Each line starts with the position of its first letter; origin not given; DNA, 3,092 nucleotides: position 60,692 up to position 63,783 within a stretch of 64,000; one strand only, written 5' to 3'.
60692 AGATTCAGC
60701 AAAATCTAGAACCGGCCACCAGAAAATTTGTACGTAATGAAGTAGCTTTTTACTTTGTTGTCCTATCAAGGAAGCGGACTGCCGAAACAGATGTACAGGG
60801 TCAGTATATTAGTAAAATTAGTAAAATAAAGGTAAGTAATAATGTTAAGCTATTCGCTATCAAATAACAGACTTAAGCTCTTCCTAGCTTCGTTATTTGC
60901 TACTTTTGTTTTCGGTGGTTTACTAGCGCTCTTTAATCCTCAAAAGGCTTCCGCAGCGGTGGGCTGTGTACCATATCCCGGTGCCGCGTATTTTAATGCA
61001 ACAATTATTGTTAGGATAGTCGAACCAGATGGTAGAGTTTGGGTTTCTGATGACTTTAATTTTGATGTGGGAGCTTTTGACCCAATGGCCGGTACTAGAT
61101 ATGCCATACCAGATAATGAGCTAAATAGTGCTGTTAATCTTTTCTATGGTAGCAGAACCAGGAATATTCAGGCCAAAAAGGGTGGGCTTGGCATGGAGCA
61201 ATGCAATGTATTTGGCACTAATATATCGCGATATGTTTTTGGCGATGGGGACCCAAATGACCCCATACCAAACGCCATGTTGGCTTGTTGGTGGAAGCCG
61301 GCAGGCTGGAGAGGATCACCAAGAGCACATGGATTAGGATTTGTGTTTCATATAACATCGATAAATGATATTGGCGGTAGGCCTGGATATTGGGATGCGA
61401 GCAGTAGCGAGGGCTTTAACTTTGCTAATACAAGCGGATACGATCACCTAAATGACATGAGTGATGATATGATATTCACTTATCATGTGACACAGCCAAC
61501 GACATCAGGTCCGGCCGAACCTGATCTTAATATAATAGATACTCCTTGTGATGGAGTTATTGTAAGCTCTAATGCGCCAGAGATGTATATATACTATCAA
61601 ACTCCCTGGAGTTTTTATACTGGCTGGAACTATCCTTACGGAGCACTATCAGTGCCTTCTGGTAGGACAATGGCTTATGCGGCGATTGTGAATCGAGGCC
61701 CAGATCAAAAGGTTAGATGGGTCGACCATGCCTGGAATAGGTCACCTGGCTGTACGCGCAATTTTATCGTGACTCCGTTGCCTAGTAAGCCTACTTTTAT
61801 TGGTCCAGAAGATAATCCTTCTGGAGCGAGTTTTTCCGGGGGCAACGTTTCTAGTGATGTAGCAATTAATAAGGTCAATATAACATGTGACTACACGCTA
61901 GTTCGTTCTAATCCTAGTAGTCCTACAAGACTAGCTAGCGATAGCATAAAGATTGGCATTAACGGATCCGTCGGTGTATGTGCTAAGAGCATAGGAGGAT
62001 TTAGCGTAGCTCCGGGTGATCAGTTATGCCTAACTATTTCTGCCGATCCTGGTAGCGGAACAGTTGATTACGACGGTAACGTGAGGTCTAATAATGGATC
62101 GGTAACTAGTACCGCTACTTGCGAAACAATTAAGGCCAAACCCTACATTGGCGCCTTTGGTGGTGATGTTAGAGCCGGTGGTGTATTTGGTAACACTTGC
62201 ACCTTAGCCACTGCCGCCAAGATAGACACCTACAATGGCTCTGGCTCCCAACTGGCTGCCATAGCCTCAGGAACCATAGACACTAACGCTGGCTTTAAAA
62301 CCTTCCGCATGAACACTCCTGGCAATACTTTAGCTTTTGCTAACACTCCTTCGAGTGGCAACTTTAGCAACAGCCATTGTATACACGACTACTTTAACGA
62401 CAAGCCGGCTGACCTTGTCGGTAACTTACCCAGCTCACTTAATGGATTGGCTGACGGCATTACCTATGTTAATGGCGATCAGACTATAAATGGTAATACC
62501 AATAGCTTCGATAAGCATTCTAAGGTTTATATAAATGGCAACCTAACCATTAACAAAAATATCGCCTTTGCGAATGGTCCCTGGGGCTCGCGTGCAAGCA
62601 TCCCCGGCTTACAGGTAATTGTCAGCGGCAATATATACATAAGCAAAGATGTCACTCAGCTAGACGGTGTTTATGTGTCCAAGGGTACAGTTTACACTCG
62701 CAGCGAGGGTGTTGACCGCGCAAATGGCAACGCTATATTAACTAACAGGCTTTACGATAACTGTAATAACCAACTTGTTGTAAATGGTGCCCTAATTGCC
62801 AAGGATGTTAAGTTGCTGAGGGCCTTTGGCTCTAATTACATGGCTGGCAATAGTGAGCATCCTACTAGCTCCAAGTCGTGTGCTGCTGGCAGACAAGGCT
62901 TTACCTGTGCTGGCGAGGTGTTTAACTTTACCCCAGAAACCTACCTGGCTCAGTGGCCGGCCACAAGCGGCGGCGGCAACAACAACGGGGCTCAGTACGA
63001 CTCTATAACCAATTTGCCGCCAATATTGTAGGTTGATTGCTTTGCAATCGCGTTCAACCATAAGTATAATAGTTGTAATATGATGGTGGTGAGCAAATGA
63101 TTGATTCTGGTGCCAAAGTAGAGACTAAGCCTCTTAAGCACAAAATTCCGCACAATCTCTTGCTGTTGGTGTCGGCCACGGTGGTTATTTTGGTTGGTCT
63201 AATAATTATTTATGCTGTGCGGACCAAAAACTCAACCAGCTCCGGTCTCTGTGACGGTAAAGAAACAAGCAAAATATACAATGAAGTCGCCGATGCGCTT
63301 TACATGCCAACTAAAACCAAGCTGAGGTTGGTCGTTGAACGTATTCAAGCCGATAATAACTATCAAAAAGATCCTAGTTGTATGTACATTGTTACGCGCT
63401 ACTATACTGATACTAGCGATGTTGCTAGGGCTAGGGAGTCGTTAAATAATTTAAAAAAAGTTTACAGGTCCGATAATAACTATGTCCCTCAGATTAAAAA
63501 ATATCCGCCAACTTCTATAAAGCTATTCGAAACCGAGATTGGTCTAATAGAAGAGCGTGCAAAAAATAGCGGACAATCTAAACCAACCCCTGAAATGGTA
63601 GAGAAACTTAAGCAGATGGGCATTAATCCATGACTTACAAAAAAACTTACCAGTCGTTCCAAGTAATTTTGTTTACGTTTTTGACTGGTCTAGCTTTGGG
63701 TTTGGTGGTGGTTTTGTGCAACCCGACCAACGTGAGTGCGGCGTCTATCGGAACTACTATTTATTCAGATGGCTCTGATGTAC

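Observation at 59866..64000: Cluster of four secreted or membrane-anchored proteins (foldase-like, 729-aa beta-helix-like Cys-rich protein, small anchor protein, second secreted protein): candidate lineage-specific surface or attachment system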

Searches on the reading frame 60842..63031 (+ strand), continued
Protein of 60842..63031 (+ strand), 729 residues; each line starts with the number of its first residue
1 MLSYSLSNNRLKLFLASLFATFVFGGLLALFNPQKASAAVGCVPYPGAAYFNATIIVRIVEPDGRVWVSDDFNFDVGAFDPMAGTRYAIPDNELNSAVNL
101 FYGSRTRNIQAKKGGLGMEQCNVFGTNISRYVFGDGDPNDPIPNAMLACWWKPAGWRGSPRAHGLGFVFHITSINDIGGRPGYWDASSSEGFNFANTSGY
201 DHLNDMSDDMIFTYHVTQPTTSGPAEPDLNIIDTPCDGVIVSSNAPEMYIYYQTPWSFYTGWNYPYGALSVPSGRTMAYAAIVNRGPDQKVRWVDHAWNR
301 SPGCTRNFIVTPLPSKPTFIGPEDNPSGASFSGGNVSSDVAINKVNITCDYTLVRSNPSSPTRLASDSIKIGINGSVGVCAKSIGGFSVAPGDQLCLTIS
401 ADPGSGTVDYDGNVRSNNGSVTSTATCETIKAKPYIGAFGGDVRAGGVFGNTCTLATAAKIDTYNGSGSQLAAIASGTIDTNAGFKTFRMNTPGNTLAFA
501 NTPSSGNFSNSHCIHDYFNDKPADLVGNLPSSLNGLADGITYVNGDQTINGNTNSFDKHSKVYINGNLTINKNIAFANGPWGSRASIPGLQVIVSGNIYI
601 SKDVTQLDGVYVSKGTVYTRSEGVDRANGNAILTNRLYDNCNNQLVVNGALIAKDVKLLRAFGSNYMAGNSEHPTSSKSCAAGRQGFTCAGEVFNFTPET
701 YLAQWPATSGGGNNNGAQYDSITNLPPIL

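Call 100: search_protein_families(library=pfam, proteins=[L002:7624-8151:+, L001:4356-4916:+, L001:9483-10001:+, L004:7791-8339:+], max_evalue=0.1)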
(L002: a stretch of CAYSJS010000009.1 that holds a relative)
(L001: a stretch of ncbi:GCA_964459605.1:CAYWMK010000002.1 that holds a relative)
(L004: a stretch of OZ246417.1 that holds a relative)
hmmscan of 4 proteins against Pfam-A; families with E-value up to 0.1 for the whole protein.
L002:7624-8151:+ (176 aa): 0 families

L001:4356-4916:+ (187 aa): 16 families
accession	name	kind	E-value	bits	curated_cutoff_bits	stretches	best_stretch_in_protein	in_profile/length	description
PF13424.12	TPR_12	-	2.6e-06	28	30.1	1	129-160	9-40/77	Tetratricopeptide repeat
PF09976.15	TPR_21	-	3.7e-05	24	25.5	1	95-156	119-179/193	Tetratricopeptide repeat-like domain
PF07719.23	TPR_2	-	0.00042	20.7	27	0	129-152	7-30/34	Tetratricopeptide repeat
PF13181.12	TPR_8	-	0.0006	20.2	25.7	1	128-151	6-29/34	Tetratricopeptide repeat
PF00515.34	TPR_1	-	0.001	19.3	27.8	1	130-151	8-29/34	Tetratricopeptide repeat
PF07720.18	TPR_3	-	0.0011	19.5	20.7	1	89-110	1-22/34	Tetratricopeptide repeat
PF13432.12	TPR_16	-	0.0023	18.8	32.7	1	95-152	3-60/65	Tetratricopeptide repeat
PF13428.12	TPR_14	-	0.0093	17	23.5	0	128-153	6-31/44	Tetratricopeptide repeat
PF11258.13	DUF3048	-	0.01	16.4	25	1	107-160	59-111/148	Protein of unknown function (DUF3048) N-terminal domain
PF03125.24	Sre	-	0.014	15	22.9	0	16-64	187-235/365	Sre G protein-coupled chemoreceptor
PF20984.2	PT26-6P_helical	-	0.016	15.9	27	0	142-173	67-99/141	PT26-6P, helical domain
PF15490.12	Ten1_2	-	0.017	15.2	27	1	153-176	92-115/117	Telomere-capping, CST complex subunit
PF00335.26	Tetraspanin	-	0.043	13.9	32.1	1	16-90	72-117/225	Tetraspanin family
PF08733.15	PalH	-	0.069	12.6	34.1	0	11-52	171-210/332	PalH/RIM21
PF18451.7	CdiA_C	-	0.071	13.7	26.6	0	120-168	2-51/81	Contact-dependent growth inhibition CdiA C-terminal domain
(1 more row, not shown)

L001:9483-10001:+ (173 aa): 10 families
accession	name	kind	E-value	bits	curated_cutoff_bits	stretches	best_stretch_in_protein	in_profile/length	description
PF13181.12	TPR_8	-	1.2e-05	25.5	25.7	1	124-149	3-28/34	Tetratricopeptide repeat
PF07719.23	TPR_2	-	5.7e-05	23.4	27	1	124-151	3-30/34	Tetratricopeptide repeat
PF00515.34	TPR_1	-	0.0025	18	27.8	0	125-149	4-28/34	Tetratricopeptide repeat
PF13174.12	TPR_6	-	0.0044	18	26.3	0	127-148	5-26/33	Tetratricopeptide repeat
PF13428.12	TPR_14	-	0.0092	17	23.5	0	124-155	3-34/44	Tetratricopeptide repeat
PF10345.15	Cohesin_load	-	0.013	14.3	25.8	1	51-155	335-431/585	Cohesin loading factor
PF23379.1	DUF7096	-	0.019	15.2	27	1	21-92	5-76/208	Domain of unknown function (DUF7096)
PF13424.12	TPR_12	-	0.053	14.2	30.1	0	91-149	9-72/77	Tetratricopeptide repeat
PF20308.4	TPR-S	-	0.069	14.2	27.6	1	84-149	19-79/102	Tetratricopeptide Repeats-Sensor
PF04647.20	AgrB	-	0.071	12.9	23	0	19-61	102-144/185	Accessory gene regulator B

L004:7791-8339:+ (183 aa): 0 families

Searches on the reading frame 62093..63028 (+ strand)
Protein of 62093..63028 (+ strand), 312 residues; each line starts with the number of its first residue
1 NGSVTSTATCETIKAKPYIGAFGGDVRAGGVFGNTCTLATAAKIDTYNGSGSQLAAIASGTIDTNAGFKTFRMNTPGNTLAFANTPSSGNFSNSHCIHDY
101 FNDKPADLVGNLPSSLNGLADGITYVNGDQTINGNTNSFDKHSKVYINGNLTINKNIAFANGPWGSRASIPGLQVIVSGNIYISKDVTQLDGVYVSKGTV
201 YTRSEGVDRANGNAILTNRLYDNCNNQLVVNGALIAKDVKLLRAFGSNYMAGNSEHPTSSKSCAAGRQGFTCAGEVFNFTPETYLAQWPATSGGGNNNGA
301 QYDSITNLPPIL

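Call 52: find_related_loci(query=A5, collection=metagenome_contigs, flank=8000)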
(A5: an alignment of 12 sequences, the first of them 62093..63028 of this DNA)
Query A5 (312 aa) in metagenome_contigs; peptide patterns used: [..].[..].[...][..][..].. (x = any residue, [..] = any of these).
179 stretches matched a pattern; 75 encode a relative of the query (tblastn E <= 1e-3); 74 distinct loci.
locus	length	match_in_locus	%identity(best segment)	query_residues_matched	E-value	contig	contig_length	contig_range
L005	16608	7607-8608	36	10-312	4e-41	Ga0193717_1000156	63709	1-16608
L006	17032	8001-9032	37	3-312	3e-41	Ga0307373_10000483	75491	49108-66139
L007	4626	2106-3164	36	5-312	3e-39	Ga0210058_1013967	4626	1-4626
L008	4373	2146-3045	34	1-312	5e-38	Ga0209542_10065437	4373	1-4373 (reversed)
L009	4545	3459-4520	36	5-312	1e-37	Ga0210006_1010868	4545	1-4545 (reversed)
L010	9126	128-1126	35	4-311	6e-36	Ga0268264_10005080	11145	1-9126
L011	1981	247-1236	35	12-312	5e-34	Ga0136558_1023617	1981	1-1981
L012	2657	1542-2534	34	1-312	8e-34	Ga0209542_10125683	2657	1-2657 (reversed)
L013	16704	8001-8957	34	13-312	1e-33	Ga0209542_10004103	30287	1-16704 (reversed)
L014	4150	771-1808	33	2-310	3e-33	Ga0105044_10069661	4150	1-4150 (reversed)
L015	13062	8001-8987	31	3-312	2e-33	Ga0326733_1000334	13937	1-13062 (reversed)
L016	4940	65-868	37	80-312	4e-32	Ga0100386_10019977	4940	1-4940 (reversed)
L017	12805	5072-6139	31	10-312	4e-32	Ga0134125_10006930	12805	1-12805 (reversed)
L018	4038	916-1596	40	17-247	5e-32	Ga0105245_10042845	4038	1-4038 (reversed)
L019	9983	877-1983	31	2-312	3e-31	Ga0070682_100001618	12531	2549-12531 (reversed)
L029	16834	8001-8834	32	11-286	8e-28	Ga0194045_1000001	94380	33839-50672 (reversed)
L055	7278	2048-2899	29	11-286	7e-21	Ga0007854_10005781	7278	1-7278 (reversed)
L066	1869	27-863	28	12-286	2e-14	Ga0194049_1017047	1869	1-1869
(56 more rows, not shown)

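Call 100: search_protein_families(library=pfam, proteins=[L029:6163-6660:+, L055:210-707:+, L015:5192-5746:+, L015:9206-9769:+, L066:968-1465:+], max_evalue=0.1)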
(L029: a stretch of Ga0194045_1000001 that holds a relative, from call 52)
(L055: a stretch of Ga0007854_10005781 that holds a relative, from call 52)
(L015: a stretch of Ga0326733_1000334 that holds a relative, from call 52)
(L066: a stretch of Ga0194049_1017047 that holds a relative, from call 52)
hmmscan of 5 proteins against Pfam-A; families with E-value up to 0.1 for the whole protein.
L029:6163-6660:+ (166 aa): 1 family
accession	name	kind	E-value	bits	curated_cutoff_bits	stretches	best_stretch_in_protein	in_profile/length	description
PF21844.1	DUF6903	-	0.052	14.1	24.2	0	20-45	4-29/54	Family of unknown function (DUF6903)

L055:210-707:+ (166 aa): 2 families
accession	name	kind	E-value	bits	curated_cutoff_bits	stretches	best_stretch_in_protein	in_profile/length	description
PF17870.6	Insulin_TMD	-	0.043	14.3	33.4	1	20-43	22-45/47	Insulin receptor trans-membrane segment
PF12685.13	SpoIIIAH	-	0.054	13.9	30.6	1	19-60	3-44/191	SpoIIIAH-like protein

L015:5192-5746:+ (185 aa): 0 families

L015:9206-9769:+ (188 aa): 2 families
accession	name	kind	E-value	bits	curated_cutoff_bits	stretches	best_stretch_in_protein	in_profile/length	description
PF01496.24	V_ATPase_I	-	0.081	11.3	30.7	1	72-171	10-102/815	V-type ATPase 116kDa subunit family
PF10679.14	DUF2491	-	0.09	12.4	25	0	81-132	122-174/210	Protein of unknown function (DUF2491)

L066:968-1465:+ (166 aa): 0 families

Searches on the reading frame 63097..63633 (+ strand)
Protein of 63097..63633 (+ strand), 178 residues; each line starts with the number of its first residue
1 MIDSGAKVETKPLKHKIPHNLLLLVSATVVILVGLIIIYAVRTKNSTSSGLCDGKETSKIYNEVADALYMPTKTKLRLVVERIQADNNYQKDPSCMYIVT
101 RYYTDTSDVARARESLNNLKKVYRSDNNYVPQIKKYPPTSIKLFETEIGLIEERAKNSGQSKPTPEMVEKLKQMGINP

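Call 5: search_protein_families(library=pfam, proteins=[window:63097-63633:+], max_evalue=1)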
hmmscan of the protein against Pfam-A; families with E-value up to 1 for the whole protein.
window:63097-63633:+ (178 aa): 0 families

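Call 7: search_protein_families(library=ncbifam, proteins=[window:63097-63633:+], max_evalue=1)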
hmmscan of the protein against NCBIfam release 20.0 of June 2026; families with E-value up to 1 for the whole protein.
window:63097-63633:+ (178 aa): 0 families

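Call 16: find_encoding_contigs(protein=window:63097-63633:+, flank=10000)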
Protein window:63097-63633:+ (178 aa): no gene with exactly this product is on record in the collection.

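Call 87: search_protein_families(library=pfam, alignment_id=A9, max_evalue=0.05)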
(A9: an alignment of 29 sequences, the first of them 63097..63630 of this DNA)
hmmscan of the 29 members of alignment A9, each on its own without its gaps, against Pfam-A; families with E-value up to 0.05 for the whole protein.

A. member 1, window:63097-63630:+ (178 aa): 0 families

B. families by the number of members that match (of 29 scanned): 56 families (the first 25 are shown)
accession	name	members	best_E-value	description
PF07719.23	TPR_2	9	8.9e-09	Tetratricopeptide repeat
PF00515.34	TPR_1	7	1.7e-09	Tetratricopeptide repeat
PF13424.12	TPR_12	7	2e-06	Tetratricopeptide repeat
PF13181.12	TPR_8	6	1.6e-07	Tetratricopeptide repeat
PF13428.12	TPR_14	6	0.00058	Tetratricopeptide repeat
PF13432.12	TPR_16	5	1.4e-05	Tetratricopeptide repeat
PF13176.12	TPR_7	5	6.2e-05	Tetratricopeptide repeat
PF13174.12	TPR_6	5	0.00011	Tetratricopeptide repeat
PF13414.12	TPR_11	4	2.6e-06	TPR repeat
PF09976.15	TPR_21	3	3.7e-05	Tetratricopeptide repeat-like domain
PF14559.12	TPR_19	2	7.5e-06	Tetratricopeptide repeat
PF17870.6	Insulin_TMD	2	0.011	Insulin receptor trans-membrane segment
PF01594.21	AI-2E_transport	2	0.026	AI-2E family transporter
PF00335.26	Tetraspanin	2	0.03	Tetraspanin family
PF04212.24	MIT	1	2.3e-05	MIT (microtubule interacting and transport) domain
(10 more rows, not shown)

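Call 89: list_cluster_members(proteins=[P0001, P0002, P0003, P0153, window:63097-63630:+])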
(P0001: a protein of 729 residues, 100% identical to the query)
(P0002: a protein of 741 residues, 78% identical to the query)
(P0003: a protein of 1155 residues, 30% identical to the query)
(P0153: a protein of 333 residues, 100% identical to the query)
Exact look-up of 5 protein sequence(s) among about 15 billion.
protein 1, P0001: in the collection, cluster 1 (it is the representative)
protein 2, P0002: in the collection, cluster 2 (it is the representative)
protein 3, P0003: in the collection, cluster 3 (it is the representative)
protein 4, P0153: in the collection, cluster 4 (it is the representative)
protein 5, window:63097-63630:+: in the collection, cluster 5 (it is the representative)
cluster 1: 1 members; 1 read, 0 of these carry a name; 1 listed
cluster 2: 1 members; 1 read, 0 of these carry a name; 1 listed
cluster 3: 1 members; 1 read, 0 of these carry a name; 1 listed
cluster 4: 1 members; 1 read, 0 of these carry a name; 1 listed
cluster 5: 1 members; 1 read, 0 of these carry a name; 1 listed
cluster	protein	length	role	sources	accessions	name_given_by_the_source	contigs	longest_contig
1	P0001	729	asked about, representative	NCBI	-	-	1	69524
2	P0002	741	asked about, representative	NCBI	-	-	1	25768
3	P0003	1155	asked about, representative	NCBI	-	-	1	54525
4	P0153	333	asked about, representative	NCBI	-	-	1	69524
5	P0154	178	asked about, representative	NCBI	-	-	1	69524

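Call 100: search_protein_families(library=pfam, proteins=[window:63097-63630:+], max_evalue=0.1)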
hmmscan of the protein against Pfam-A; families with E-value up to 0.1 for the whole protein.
window:63097-63630:+ (178 aa): 0 families

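Call 103: search_solved_structures(query=A10, max_evalue=10)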
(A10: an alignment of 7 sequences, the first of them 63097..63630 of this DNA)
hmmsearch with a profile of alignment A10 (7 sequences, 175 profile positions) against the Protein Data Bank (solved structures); distinct sequences matched with E-value up to 10: 12.
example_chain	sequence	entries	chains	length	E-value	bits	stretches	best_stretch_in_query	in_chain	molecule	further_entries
7obi_A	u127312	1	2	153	0.017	18.1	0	119-151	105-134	CTPR-rv4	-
1env_A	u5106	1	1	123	0.32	13.9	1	47-100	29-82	HIV-1 ENVELOPE PROTEIN CHIMERA CONSISTING OF A FRAGMENT OF GCN4 ZIPPER CLONED N-TERMINAL T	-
1fav_A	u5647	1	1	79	0.38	13.7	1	45-98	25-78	HIV-1 ENVELOPE PROTEIN CHIMERA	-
9fed_A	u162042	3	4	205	0.4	13.6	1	50-98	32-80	Chains: A | Transmembrane protein gp41,Y26L-covNHR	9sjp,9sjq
3uia_A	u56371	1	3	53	0.43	13.5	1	50-98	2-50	Glycoprotein 41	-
6r2g_A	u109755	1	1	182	0.65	12.9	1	51-98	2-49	Single-chain protein mimetics of the N-terminal heptad-repeat region of gp41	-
4r61_A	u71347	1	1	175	0.86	12.5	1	51-98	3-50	gp41-based construct covNHR3-ABC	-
6ccb_A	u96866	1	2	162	1.3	12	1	44-99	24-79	Glycoprotein 41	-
6en4_B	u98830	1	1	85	1.6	11.7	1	93-131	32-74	Splicing factor 3B subunit 5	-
5ife_B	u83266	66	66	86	1.6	11.6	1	93-131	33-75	Splicing factor 3B subunit 5 | SF3b5, Splicing factor 3B subunit 5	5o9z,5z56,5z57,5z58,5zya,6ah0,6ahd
9gzg_A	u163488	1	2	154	1.8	11.5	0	116-148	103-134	Engineered CTPR protein with glutamic acids for conductivity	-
7f02_D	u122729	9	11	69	2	11.4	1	27-72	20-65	Heme exporter protein D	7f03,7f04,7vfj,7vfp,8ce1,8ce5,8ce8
